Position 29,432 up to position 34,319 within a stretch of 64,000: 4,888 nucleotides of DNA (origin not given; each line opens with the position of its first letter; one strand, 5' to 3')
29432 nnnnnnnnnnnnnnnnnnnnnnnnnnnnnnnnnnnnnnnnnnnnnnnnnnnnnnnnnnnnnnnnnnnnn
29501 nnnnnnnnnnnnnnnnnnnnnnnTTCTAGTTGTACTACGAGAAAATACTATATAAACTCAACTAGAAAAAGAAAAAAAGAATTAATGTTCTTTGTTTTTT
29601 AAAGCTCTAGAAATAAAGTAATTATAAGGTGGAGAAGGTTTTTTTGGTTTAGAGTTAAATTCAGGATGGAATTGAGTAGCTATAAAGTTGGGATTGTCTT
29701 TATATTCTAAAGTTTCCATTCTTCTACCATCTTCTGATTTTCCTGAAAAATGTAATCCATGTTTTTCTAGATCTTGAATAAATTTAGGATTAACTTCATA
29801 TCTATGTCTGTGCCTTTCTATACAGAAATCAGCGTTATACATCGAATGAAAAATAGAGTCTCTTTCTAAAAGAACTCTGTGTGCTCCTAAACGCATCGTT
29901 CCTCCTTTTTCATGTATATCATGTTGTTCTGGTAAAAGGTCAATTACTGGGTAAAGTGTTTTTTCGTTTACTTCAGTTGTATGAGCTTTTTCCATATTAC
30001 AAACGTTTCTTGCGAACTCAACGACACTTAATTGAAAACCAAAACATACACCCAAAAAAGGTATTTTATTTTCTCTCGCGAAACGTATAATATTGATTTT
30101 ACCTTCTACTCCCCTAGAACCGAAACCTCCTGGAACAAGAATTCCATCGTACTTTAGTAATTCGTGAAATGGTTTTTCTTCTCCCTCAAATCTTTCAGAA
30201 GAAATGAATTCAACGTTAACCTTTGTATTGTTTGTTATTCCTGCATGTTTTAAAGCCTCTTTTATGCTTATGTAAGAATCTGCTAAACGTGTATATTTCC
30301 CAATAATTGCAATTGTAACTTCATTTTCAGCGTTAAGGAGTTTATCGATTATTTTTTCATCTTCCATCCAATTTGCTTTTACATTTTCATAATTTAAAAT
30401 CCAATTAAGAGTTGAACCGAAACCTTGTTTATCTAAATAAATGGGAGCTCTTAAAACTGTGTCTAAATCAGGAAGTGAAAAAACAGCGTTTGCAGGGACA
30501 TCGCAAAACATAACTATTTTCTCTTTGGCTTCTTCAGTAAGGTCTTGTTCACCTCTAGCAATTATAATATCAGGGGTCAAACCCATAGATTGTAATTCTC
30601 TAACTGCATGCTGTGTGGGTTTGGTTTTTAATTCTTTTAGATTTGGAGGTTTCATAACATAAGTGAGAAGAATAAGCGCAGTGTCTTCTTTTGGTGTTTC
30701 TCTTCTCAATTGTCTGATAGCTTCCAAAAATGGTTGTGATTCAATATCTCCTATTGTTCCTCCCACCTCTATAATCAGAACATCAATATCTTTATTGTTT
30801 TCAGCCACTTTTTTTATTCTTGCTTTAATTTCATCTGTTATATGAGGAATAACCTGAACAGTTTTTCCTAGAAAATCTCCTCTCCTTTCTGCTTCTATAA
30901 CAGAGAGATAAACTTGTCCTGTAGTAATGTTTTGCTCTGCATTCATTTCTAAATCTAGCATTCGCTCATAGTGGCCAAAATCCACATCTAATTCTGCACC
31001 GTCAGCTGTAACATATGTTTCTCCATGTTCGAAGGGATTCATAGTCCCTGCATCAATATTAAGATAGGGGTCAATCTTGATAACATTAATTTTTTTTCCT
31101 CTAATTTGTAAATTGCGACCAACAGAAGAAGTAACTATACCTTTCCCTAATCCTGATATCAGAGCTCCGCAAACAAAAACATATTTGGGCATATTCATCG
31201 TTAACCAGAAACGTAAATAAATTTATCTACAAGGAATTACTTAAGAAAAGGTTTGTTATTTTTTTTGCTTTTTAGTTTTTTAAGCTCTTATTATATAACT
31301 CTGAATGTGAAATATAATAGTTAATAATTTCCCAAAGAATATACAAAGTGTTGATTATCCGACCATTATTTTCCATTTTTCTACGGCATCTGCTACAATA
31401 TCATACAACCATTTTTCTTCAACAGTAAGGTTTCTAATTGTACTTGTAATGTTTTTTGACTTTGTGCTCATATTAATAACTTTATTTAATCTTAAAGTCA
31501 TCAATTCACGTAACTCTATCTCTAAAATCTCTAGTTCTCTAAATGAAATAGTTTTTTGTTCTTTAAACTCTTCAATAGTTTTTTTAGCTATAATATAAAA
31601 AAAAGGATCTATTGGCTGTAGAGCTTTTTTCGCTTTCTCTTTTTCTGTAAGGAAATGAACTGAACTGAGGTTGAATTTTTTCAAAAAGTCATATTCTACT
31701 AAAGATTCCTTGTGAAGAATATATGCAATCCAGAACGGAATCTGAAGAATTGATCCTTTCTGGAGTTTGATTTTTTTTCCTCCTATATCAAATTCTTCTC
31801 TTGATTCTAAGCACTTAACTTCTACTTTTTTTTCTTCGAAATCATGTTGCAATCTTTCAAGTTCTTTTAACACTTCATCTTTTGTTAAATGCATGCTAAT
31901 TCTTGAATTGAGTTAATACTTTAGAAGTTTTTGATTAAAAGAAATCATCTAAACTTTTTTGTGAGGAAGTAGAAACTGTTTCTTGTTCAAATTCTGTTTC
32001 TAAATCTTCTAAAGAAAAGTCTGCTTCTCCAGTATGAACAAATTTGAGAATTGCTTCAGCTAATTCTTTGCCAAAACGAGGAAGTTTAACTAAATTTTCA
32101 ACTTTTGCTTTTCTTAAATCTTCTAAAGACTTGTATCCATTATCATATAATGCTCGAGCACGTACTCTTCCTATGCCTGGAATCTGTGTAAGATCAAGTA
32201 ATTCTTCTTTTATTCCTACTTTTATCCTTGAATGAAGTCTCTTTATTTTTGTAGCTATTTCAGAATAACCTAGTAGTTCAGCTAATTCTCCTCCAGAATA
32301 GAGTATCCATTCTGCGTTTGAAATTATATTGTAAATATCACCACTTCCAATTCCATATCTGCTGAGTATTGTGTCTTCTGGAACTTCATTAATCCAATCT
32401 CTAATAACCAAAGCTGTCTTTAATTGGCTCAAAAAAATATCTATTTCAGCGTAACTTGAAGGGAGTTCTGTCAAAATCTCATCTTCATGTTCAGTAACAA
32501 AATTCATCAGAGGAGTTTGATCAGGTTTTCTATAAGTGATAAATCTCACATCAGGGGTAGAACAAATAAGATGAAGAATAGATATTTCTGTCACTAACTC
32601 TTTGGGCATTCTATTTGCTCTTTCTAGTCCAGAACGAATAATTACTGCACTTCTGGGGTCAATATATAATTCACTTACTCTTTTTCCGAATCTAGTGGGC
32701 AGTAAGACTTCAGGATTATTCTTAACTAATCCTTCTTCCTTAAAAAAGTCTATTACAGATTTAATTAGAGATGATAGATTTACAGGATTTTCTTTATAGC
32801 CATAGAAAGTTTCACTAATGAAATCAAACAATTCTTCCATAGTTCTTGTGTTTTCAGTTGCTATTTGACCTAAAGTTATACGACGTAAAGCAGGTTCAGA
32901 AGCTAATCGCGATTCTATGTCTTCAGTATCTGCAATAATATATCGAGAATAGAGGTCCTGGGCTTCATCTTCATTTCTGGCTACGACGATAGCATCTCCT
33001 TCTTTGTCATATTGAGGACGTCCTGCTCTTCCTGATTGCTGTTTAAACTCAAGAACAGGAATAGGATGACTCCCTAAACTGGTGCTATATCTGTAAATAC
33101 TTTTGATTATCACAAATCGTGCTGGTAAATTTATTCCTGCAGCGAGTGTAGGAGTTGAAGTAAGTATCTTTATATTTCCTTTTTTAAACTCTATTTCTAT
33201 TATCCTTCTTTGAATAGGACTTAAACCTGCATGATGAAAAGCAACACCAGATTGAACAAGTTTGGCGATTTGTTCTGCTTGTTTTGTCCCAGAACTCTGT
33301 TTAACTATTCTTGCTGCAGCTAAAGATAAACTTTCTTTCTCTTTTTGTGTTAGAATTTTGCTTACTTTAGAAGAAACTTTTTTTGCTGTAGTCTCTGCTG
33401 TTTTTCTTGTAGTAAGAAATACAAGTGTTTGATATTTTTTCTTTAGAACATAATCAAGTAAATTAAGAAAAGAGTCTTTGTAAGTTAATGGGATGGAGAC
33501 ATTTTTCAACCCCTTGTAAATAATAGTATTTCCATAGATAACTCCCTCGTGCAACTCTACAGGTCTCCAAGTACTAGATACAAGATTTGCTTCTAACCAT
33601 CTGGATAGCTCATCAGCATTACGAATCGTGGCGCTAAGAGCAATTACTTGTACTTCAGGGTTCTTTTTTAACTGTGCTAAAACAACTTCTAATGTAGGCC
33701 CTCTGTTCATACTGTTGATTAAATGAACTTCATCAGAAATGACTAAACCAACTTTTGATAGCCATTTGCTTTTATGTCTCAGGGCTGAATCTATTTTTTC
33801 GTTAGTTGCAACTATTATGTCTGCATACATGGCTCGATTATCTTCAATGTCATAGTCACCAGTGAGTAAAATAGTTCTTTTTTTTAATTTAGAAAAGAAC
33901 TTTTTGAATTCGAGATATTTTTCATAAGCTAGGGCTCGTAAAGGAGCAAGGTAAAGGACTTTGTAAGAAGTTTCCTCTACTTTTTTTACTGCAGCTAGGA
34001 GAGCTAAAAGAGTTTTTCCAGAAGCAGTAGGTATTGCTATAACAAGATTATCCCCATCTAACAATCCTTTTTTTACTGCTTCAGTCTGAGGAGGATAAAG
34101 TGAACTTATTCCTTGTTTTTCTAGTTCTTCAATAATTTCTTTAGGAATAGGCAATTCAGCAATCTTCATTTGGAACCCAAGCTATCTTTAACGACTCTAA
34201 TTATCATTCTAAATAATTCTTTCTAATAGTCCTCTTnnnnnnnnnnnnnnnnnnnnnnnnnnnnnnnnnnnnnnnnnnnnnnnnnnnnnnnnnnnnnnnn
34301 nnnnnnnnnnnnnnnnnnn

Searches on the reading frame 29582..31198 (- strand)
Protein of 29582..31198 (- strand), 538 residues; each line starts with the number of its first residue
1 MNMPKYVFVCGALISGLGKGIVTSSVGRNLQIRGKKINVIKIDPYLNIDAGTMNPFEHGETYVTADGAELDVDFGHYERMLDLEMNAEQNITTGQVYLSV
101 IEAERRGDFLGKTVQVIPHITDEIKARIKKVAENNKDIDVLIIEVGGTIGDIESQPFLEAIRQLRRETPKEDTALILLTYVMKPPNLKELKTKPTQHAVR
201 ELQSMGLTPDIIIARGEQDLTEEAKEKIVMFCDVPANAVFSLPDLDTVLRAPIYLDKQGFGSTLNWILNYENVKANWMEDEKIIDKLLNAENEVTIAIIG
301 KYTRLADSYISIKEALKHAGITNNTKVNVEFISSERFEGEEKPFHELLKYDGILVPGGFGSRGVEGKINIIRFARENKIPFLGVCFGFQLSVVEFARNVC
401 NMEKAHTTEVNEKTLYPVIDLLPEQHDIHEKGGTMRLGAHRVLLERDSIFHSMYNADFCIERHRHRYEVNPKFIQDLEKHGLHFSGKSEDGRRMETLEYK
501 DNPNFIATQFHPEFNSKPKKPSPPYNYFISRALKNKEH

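Call 61: search_protein_families(library=pfam, proteins=[window:29582-31198:-], max_evalue=0.00001)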
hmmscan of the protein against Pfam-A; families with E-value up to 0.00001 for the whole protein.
window:29582-31198:- (538 aa): 3 families
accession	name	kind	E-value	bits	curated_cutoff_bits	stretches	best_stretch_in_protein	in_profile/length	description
PF06418.20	CTP_synth_N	-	2.6e-110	368.4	26.1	1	5-265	1-260/265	CTP synthase N-terminus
PF00117.34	GATase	-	1.6e-40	139.3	22.8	1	305-529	2-188/190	Glutamine amidotransferase class-I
PF07722.19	Peptidase_C26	-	8.7e-07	29.4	20.5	1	368-513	95-219/219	Peptidase C26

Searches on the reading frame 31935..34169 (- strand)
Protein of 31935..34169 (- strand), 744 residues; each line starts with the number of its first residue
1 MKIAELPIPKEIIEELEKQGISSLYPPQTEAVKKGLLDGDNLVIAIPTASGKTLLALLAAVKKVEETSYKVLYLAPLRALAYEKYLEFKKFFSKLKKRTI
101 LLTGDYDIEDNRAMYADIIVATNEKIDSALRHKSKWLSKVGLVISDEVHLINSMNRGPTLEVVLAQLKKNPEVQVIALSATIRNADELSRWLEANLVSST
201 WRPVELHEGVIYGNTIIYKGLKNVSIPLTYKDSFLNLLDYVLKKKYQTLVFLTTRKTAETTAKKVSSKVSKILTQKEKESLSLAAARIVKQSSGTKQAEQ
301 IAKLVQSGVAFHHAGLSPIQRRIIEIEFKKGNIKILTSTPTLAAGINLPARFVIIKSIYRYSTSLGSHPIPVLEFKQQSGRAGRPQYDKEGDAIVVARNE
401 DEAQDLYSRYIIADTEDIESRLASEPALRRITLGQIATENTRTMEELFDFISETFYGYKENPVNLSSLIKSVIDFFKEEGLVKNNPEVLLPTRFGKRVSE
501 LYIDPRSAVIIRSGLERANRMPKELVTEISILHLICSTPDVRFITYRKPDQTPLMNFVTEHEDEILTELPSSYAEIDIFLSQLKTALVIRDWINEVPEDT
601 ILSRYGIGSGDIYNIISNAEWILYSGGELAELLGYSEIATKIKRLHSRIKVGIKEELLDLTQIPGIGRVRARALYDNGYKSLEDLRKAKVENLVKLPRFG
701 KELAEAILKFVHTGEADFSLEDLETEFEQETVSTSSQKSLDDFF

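Call 61: search_protein_families(library=pfam, proteins=[window:31935-34169:-], max_evalue=0.00001)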
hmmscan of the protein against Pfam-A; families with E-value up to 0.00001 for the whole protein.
window:31935-34169:- (744 aa): 10 families
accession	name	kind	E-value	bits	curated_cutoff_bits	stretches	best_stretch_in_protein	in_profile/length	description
PF21280.2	Helicase_dom4_arc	-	2.1e-37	128.2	27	1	530-652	2-125/125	Archaeal helicase, domain 4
PF00270.35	DEAD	-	2.6e-36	125.3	26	1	26-187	2-166/167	DEAD/DEAH box helicase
PF04851.21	ResIII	-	1.9e-14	54.3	22.5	1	23-183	3-163/164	Type III restriction enzyme, res subunit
PF14520.12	HHH_5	-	3.5e-14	53.4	27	1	658-709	2-53/57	Helix-hairpin-helix domain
PF00271.37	Helicase_C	-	2.6e-11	44.2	23.5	1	295-385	25-109/110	Helicase conserved C-terminal domain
PF10391.15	DNA_pol_lambd_f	-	8e-08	32.4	29.8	1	660-689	3-32/51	Fingers domain of DNA polymerase lambda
PF12826.13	HHH_2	-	4e-07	30.5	27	1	663-713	8-57/64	Helix-hairpin-helix motif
PF22527.2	DEXQc_Suv3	-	8.7e-07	29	27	1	47-167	21-121/154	DEXQ-box helicase domain of Suv3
PF25453.1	DUF7898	-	2.7e-06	28.1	27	1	656-695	2-41/80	Domain of unknown function (DUF7898)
PF00633.29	HHH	-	4e-06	26.9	24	0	659-675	12-28/30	Helix-hairpin-helix motif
